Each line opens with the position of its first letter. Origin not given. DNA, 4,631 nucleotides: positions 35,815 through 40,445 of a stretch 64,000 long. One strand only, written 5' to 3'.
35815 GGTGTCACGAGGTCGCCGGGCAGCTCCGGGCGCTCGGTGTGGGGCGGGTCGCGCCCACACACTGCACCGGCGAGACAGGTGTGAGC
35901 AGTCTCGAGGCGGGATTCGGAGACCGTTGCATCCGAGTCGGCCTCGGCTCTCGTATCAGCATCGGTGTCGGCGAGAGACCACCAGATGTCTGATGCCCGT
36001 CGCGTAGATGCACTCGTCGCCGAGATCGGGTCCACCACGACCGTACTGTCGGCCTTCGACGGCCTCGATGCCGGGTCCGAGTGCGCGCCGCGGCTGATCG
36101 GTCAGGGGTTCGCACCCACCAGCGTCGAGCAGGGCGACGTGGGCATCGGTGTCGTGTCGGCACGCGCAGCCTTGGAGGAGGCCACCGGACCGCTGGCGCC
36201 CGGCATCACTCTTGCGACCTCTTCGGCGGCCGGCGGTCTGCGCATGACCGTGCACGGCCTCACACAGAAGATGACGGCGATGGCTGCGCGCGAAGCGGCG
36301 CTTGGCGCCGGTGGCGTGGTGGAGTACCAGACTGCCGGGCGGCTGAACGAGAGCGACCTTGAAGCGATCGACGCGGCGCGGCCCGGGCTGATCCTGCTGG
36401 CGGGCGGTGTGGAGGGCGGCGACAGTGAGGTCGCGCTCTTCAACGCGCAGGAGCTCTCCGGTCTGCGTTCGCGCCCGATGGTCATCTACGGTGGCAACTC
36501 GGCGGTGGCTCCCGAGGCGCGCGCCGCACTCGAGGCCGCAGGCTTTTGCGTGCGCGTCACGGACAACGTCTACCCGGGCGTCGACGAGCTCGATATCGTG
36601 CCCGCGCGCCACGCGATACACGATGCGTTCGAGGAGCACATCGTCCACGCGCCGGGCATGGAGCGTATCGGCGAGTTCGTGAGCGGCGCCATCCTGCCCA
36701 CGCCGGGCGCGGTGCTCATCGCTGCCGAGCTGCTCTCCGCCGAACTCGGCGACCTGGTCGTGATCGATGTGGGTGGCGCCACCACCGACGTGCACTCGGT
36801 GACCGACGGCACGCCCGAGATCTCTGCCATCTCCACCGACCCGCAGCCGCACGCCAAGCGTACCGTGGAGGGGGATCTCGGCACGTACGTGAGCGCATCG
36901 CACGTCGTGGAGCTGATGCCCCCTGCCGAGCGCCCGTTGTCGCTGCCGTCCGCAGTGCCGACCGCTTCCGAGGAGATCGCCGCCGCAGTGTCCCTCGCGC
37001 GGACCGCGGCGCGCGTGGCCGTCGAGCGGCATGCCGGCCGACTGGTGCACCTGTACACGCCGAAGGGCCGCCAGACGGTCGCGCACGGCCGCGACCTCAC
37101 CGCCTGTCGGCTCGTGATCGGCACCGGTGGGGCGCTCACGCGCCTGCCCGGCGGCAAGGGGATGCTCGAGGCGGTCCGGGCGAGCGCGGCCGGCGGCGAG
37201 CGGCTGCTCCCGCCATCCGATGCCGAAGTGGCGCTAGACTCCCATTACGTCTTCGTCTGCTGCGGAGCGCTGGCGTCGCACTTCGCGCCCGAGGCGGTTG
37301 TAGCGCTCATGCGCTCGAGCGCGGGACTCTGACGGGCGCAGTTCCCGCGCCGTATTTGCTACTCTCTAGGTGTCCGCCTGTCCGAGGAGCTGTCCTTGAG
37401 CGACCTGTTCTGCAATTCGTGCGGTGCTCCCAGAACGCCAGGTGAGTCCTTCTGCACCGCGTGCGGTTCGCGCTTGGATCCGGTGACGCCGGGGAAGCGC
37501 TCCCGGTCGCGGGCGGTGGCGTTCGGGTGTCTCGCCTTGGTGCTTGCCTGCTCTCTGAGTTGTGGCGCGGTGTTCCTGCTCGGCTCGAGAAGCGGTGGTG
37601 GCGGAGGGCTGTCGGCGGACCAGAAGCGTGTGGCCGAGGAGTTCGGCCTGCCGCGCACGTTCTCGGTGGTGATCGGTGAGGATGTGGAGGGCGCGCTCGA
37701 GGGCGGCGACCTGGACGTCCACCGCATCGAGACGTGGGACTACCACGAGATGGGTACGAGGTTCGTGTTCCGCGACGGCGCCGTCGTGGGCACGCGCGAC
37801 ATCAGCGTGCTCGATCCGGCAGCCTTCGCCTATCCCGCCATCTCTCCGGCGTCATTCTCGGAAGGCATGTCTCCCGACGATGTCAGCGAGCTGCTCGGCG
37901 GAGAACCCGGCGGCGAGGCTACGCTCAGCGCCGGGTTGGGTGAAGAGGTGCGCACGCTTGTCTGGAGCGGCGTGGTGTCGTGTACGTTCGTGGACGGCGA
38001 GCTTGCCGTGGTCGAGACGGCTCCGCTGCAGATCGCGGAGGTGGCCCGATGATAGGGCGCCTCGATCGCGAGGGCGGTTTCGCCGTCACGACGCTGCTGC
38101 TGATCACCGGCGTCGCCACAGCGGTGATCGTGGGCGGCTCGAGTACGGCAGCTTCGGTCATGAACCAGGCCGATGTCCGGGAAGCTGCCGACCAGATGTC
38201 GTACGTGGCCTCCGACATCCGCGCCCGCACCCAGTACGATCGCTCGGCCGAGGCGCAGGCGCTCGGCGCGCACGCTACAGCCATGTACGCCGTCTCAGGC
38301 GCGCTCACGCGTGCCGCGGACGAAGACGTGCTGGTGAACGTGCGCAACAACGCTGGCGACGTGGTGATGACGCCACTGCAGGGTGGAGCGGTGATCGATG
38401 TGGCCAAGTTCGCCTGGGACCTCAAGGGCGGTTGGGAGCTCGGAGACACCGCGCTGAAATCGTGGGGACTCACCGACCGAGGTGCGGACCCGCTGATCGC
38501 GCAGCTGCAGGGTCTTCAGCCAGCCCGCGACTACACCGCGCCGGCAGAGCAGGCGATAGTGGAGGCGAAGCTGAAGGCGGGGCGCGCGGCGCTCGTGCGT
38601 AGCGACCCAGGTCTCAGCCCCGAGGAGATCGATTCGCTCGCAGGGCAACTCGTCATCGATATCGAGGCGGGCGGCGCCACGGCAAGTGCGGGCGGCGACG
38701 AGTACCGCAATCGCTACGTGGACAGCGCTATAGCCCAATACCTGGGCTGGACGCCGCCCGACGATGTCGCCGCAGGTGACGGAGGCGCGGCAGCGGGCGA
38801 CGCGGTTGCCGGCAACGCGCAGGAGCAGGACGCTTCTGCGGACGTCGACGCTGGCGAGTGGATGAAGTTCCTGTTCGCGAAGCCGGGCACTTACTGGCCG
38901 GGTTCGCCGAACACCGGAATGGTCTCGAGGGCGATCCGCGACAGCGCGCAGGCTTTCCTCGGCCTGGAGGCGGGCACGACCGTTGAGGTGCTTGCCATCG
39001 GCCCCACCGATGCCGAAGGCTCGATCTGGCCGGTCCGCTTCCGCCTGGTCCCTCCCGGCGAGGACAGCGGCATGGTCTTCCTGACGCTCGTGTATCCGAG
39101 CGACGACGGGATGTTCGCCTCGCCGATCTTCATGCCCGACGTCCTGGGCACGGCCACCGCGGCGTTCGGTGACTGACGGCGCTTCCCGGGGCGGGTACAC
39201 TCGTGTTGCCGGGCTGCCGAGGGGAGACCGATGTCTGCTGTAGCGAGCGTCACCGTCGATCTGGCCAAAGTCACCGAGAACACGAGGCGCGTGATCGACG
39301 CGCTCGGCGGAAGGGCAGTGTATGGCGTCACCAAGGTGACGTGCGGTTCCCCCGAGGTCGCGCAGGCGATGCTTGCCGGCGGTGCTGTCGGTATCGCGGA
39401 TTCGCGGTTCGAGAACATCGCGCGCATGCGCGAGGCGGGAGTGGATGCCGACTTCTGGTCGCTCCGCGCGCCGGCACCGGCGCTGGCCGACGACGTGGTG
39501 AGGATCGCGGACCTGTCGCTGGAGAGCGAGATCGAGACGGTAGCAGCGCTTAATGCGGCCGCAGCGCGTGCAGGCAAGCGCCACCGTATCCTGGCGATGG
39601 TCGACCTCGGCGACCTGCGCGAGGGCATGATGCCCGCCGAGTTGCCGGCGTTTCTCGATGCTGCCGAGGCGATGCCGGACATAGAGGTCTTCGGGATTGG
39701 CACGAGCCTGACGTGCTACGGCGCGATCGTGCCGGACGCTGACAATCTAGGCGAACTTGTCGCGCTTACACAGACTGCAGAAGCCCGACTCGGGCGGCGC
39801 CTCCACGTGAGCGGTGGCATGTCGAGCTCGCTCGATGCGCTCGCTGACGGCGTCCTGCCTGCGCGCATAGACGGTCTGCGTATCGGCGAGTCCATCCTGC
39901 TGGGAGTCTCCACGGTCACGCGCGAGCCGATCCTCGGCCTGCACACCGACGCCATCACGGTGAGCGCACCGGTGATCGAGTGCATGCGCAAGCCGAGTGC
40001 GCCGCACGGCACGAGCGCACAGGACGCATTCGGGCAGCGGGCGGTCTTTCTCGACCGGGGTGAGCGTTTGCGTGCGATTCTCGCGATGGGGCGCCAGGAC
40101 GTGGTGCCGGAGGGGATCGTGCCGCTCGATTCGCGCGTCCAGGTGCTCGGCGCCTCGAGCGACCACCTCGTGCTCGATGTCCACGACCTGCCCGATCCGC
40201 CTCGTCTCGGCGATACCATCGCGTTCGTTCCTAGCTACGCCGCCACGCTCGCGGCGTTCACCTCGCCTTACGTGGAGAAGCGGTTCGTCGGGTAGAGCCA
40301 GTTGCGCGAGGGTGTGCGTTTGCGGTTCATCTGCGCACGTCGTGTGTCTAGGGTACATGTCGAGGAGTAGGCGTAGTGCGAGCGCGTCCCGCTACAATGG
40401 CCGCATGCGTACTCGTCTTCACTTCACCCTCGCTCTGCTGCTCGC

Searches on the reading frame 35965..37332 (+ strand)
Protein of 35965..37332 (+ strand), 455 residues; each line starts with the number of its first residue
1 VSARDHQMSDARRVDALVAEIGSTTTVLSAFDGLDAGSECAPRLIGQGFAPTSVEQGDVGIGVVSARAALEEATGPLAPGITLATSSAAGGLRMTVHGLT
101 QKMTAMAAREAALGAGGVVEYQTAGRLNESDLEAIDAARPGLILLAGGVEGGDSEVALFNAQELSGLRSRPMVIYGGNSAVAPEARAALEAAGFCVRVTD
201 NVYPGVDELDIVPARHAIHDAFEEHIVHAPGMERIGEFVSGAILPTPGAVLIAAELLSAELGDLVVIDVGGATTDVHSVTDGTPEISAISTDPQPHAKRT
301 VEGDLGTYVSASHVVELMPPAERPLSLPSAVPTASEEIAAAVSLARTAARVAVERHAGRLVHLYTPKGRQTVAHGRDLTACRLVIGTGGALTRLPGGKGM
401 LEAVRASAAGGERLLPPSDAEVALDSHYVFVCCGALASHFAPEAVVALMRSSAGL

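Call 79: search_protein_families(library=pfam, proteins=[window:35965-37332:+], max_evalue=0.00001)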
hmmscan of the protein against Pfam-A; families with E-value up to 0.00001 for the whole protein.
window:35965-37332:+ (455 aa): 1 family
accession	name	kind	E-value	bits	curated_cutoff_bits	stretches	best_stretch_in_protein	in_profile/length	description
PF13941.12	MutL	-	4.2e-135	451.5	27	1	17-451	2-448/450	MutL protein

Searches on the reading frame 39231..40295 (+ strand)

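Call 79: search_protein_families(library=pfam, proteins=[window:39231-40295:+], max_evalue=0.00001)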
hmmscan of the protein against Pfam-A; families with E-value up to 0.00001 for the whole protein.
window:39231-40295:+ (354 aa): 1 family
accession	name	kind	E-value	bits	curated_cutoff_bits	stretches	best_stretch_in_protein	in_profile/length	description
PF01168.26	Ala_racemase_N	-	4.9e-21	75.9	24.1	1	9-221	1-214/220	Alanine racemase, N-terminal domain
